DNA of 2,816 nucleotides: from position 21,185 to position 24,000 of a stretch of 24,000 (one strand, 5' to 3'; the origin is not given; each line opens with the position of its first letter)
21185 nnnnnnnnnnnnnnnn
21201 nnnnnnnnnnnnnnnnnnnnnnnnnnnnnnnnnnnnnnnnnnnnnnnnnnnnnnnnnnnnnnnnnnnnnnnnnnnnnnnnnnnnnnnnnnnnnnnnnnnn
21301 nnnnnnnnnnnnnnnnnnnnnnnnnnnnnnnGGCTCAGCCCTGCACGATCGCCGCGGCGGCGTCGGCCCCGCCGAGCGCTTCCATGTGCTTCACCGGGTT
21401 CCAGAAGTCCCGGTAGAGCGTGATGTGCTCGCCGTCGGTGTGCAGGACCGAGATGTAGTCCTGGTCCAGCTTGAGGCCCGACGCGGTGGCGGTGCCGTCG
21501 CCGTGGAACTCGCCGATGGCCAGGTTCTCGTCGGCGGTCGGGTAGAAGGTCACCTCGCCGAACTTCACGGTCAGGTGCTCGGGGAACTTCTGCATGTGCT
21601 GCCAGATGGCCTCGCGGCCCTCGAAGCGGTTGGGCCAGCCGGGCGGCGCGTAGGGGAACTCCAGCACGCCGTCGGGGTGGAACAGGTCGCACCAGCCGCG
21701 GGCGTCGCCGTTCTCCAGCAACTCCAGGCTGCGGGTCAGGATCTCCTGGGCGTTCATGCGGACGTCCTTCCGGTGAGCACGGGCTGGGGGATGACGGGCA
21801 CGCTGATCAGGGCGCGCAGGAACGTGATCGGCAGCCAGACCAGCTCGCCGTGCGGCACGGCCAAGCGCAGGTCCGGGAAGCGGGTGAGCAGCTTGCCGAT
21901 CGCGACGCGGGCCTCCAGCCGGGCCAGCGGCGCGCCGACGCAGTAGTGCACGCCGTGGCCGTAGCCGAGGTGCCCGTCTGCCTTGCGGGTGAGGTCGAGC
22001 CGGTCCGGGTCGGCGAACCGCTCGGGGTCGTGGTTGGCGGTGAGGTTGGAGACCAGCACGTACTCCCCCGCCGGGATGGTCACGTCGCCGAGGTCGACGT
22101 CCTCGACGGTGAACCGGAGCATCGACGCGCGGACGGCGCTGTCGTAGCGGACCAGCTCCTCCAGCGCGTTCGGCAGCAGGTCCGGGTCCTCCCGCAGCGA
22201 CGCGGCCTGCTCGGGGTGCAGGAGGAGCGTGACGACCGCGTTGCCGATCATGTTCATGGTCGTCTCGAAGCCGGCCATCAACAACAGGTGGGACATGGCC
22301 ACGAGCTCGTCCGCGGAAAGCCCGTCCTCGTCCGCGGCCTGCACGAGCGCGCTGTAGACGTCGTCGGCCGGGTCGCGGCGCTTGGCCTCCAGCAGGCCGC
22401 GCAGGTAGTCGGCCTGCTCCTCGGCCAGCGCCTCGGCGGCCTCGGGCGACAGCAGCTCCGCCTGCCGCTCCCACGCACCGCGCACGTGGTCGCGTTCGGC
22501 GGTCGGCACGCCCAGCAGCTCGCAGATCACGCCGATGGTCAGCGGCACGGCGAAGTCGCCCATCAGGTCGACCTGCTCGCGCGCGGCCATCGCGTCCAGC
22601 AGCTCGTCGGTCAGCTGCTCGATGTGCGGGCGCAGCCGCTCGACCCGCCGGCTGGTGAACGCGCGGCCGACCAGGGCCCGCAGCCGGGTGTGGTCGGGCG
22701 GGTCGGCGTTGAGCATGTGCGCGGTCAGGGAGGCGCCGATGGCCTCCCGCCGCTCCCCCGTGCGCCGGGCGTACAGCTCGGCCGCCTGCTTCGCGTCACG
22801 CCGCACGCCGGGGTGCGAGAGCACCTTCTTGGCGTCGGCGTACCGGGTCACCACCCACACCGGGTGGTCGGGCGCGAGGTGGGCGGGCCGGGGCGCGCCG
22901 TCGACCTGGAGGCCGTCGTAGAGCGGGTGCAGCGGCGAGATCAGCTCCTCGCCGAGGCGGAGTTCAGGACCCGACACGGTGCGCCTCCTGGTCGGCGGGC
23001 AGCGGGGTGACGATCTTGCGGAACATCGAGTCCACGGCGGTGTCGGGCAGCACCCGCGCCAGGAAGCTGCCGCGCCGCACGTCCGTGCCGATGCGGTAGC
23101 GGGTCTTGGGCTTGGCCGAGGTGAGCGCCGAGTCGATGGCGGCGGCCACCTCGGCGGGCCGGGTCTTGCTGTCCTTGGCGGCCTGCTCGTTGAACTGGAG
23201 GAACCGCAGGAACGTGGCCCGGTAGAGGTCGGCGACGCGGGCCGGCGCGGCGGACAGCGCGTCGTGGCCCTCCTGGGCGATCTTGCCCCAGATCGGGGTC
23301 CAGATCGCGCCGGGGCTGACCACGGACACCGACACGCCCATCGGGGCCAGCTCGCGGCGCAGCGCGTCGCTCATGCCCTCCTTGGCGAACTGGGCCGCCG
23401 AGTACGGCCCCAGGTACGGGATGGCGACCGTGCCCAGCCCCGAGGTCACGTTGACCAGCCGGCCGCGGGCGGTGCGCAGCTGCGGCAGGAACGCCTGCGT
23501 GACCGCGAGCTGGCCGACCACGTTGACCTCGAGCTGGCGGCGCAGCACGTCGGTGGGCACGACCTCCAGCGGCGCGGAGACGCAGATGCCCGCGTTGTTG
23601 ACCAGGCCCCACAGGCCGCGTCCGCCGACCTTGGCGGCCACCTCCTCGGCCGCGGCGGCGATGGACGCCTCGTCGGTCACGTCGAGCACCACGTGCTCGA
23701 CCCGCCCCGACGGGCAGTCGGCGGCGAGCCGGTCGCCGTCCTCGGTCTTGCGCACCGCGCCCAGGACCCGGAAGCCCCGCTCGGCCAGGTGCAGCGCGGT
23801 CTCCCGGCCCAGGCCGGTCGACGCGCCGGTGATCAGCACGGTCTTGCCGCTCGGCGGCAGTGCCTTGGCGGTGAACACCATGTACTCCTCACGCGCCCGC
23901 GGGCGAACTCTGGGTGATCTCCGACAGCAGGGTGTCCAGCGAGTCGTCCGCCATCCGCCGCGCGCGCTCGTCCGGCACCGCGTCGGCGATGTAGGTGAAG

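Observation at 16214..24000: Biosynthetic operon ending in an orphan ClpP1-type protease gene plus an MFS pump: candidate ClpP-targeting metabolite cluster with target-duplication self-resistance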

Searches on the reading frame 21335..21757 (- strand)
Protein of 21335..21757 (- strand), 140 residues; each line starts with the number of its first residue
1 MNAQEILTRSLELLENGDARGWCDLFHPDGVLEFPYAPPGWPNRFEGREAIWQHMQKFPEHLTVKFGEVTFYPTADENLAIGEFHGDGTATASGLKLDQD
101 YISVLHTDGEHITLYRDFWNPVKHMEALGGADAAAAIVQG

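Call 4: search_protein_families(library=pfam, proteins=[window:21335-21757:-])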
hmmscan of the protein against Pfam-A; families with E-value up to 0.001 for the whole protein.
window:21335-21757:- (140 aa): 2 families
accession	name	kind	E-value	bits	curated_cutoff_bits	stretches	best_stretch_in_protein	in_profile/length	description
PF12680.13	SnoaL_2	-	5.4e-14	53.1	27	1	8-113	2-100/102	SnoaL-like domain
PF13577.12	SnoaL_4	-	0.00028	21.3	24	1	4-57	10-59/126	SnoaL-like domain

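Call 68: search_protein_families(library=ncbifam, proteins=[window:21335-21757:-], max_evalue=0.00001)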
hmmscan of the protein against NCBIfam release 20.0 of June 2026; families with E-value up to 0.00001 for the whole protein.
window:21335-21757:- (140 aa): 0 families

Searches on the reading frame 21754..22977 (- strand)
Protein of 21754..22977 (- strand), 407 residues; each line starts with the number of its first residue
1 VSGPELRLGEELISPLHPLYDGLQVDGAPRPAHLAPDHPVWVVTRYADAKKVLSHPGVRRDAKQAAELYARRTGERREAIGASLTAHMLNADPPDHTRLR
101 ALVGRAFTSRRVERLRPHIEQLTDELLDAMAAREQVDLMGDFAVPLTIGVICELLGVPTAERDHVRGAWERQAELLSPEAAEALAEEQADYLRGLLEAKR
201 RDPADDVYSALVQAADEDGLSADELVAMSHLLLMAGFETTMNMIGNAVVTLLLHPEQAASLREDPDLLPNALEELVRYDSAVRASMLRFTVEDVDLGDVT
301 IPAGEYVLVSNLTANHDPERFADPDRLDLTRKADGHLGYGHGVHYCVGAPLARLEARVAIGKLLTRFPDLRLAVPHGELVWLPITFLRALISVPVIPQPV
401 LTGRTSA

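Call 4: search_protein_families(library=pfam, proteins=[window:21754-22977:-])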
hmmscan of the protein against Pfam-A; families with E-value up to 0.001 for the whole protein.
window:21754-22977:- (407 aa): 1 family
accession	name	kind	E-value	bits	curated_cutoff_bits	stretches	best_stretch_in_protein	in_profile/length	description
PF00067.27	p450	-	2e-29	103.2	22.8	1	156-367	200-432/462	Cytochrome P450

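Call 52: search_solved_structures(query=window:21754-22977:-, max_evalue=1e-40)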
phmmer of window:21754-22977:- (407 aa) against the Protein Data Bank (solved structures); distinct sequences matched with E-value up to 1e-40: 224 (the best 60 are shown).
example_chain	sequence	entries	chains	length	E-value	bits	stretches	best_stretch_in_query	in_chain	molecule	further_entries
6xa2_A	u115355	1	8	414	7.7e-100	338.1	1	7-395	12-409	TamI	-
6xa3_A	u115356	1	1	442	9.4e-100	337.8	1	7-395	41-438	TamI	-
8w6z_A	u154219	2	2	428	5e-97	328.8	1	4-395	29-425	Cytochrome P450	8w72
5gnm_A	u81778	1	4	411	5.1e-93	315.6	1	17-399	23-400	Vitamin D(3) 25-hydroxylase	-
3a4g_A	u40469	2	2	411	5.7e-93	315.4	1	17-399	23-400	Vitamin D hydroxylase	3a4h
7wex_A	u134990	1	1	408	9.4e-93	314.7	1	9-395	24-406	Cytochrome P450 hydroxylase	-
3vrm_A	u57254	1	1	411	3.3e-92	312.9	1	17-399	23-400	Vitamin D(3) 25-hydroxylase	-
5gnl_A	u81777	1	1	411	7.1e-92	311.8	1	17-399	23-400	Vitamin D(3) 25-hydroxylase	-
2vz7_A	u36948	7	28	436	9.6e-92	311.4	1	8-395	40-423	CYTOCHROME P450 MONOOXYGENASE | CYTOCHROME P450 HYDROXYLASE PIKC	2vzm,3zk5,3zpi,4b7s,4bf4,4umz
2whw_A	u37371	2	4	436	9.6e-92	311.4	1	8-395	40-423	CYTOCHROME P450 MONOOXYGENASE | CYTOCHROME P450 HYDROXYLASE PIKC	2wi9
3a4z_A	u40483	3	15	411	9.7e-92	311.4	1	17-399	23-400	Vitamin D hydroxylase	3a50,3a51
2bvj_A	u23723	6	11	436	2.1e-91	310.3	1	8-395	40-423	CYTOCHROME P450 MONOOXYGENASE | CYTOCHROME P450 HYDROXYLASE PIKC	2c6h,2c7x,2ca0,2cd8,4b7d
8gue_A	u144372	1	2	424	3.4e-90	306.3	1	8-395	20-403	Cytochrome P450 monooxygenase PikC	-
7xbm_A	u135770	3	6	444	4.1e-90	306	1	8-395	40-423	Cytochrome P450 monooxygenase PikC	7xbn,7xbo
8jnp_A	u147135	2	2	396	5.5e-86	292.5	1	17-395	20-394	Cytochrome P450 CftA | Cytochrome P450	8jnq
1egy_A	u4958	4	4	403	1e-82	281.7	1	38-395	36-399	CYTOCHROME P450ERYF | CYTOCHROME P450 107A1 | CYTOCHROME P450 ERYF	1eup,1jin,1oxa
1jip_A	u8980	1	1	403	1e-82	281.6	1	38-395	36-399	CYTOCHROME P450 107A1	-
6gk5_A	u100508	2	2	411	1.3e-82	281.3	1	17-396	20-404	Cytochrome P450 CYP267B1 protein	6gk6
1jio_A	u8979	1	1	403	1.7e-82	281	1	38-395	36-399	CYTOCHROME P450 107A1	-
6m4s_A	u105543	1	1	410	7.7e-82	278.8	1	34-395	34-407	Cytochrome P450 hydroxylase sb21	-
8fz8_A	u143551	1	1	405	3.6e-78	266.7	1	17-395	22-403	Cytochrome P450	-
4mm0_A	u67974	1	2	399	4.3e-78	266.4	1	15-395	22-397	P450-like monooxygenase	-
5cje_A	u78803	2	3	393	1.2e-77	265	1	18-378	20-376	Cytochrome P450 hydroxylase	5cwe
4z5p_A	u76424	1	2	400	5.9e-75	256.1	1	17-386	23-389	Cytochrome P450 hydroxylase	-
4yzr_A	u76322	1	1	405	3.3e-74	253.6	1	37-395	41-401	Polyketide biosynthesis cytochrome P450 PksS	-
9v2t_A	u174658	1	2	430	3.6e-73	250.2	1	19-394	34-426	Cytochrome P450 monooxygenase CYP107Z12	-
6l39_A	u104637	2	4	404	1.7e-72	248.1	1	16-394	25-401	Cytochrome P450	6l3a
4wpz_A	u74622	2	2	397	7.6e-72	245.9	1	40-395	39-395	Cytochrome P450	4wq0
9cjg_A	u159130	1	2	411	2.2e-71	244.3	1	17-395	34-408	Cytochrome P450-G9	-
5ysm_A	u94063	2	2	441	1.3e-68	235.2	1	27-379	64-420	Cytochrome P450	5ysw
8jnc_A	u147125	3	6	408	9.9e-67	229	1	39-395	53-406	Cytochrome P450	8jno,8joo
8rtv_A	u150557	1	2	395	1e-66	229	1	40-396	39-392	Cytochrome P450-family protein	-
8jua_A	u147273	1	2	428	1.1e-66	228.9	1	39-395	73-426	Cytochrome P450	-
8z9s_A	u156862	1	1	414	5.1e-66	226.7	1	28-379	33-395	Cytochrome P450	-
8yhn_A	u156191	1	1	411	5.8e-66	226.5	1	17-373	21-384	Cytochrome P450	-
2zbx_A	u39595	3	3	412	9.9e-65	222.5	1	24-395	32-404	Cytochrome P450-SU1 | Vitamin D3 dihydroxylase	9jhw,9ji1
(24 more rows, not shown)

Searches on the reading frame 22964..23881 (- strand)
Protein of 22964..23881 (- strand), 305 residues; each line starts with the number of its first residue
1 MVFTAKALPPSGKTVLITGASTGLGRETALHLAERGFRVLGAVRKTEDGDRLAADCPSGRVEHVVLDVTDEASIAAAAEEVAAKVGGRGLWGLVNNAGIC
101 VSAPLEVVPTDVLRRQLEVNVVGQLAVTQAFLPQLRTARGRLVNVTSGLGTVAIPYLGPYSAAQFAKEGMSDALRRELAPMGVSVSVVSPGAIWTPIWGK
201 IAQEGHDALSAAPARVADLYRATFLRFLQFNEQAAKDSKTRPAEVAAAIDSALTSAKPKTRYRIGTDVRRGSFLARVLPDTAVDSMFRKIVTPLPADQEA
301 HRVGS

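Call 4: search_protein_families(library=pfam, proteins=[window:22964-23881:-])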
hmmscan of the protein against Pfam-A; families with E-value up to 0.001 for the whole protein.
window:22964-23881:- (305 aa): 6 families
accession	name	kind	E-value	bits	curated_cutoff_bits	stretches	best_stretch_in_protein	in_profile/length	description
PF00106.31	adh_short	-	2.1e-43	148.5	26.6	1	13-203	1-192/195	short chain dehydrogenase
PF13561.12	adh_short_C2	-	8.1e-30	104.6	27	1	19-204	1-187/236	Enoyl-(Acyl carrier protein) reductase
PF08659.16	KR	-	6.7e-13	49.4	22.6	1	14-184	2-172/180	KR domain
PF08643.16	DUF1776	-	1.5e-05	25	25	1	102-283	105-293/294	Fungal family of unknown function (DUF1776)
PF13460.12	NAD_binding_10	-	0.00073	19.9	27.2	0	19-82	1-62/184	NAD(P)H-binding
PF23441.1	SDR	-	0.00078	19.3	27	0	13-200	8-201/258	SDR-like rossmann domain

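Call 68: search_protein_families(library=ncbifam, proteins=[window:22964-23881:-], max_evalue=0.00001)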
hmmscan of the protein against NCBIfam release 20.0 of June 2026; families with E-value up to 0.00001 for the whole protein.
window:22964-23881:- (305 aa): 207 families (the best 25 are shown)
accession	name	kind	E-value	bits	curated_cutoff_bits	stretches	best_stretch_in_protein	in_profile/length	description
NF004826.0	PRK06182.1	subfamily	5.1e-56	190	305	1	13-290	5-272/274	oxidoreductase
NF005372.1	PRK06914.1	subfamily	5.7e-54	183.2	320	1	13-289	3-275/279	SDR family oxidoreductase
NF004649.0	PRK05993.1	equivalog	3.8e-49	167.4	387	1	13-289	5-275/277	SDR family oxidoreductase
NF004823.0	PRK06179.1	subfamily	4.3e-49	167.4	310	1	13-290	6-266/271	oxidoreductase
NF004824.0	PRK06180.1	subfamily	5.1e-49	166.9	298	1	12-268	4-250/279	oxidoreductase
NF049977.1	KDhSphingRedKdsR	equivalog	4.6e-45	154.1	400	1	13-288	4-264/267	3-ketodihydrosphingosine reductase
NF004284.0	PRK05693.1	equivalog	1.1e-44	153.1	326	1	13-289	2-266/274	SDR family oxidoreductase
NF005950.0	PRK08017.1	equivalog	1.1e-44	152.7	326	1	13-213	3-199/256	SDR family oxidoreductase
NF006114.0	PRK08263.1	subfamily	2.7e-42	144.9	290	1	12-267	3-245/280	short chain dehydrogenase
NF006123.0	PRK08267.1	equivalog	1.1e-38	132.9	261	1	13-286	3-252/261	SDR family oxidoreductase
NF005878.0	PRK07825.1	subfamily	1.7e-37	129.3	287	1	11-217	8-210/278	short chain dehydrogenase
NF005495.0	PRK07109.1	subfamily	5e-37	127.9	264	1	11-221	7-216/334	SDR family oxidoreductase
NF004825.0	PRK06181.1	equivalog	8.2e-37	126.9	215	1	12-198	6-193/268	SDR family oxidoreductase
NF006073.0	PRK08219.1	equivalog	5.5e-36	124.4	218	1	13-206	4-188/227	SDR family oxidoreductase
NF005881.0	PRK07832.1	equivalog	7.1e-36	123.9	296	1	11-219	8-219/287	SDR family oxidoreductase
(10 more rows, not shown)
